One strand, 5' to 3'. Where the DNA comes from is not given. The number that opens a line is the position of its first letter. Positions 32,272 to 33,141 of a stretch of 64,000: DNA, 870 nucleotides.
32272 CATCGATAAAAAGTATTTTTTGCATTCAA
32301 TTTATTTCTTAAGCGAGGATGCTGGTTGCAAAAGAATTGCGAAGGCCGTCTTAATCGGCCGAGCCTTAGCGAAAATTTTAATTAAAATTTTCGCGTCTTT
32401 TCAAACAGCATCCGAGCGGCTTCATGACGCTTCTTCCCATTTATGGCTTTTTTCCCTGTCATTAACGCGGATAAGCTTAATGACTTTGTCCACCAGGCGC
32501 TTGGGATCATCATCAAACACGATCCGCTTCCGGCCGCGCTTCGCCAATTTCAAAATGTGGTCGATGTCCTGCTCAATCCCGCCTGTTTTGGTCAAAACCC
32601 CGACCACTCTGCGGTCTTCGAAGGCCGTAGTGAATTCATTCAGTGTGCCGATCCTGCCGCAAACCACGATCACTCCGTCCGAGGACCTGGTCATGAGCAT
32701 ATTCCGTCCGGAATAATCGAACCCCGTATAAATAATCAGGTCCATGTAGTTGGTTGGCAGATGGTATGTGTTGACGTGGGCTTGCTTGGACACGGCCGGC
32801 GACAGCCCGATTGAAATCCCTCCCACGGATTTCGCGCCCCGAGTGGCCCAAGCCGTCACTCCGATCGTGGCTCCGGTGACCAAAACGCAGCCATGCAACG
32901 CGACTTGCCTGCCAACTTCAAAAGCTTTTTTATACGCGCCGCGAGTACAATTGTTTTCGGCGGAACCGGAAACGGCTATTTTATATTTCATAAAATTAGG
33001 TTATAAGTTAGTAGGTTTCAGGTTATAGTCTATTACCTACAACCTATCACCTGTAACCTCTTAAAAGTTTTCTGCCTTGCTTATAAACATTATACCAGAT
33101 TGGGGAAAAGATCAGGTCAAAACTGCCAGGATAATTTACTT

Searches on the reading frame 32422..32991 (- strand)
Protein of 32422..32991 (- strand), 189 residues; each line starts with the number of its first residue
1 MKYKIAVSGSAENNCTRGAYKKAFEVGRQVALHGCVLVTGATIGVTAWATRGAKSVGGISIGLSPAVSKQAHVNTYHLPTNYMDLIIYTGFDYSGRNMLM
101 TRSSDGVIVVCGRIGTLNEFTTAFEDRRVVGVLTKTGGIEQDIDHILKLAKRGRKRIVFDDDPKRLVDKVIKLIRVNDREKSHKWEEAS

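Call 7: search_protein_families(library=pfam, proteins=[window:32422-32991:-], max_evalue=0.001)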
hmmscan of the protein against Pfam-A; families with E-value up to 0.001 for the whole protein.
window:32422-32991:- (189 aa): 2 families
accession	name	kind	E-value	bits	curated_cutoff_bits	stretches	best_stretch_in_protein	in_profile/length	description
PF18306.6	LDcluster4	-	3.7e-35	121.2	26.3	1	2-165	1-149/151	SLOG cluster4 family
PF03641.19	Lysine_decarbox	-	1.1e-05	26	27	1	49-125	4-74/131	Possible lysine decarboxylase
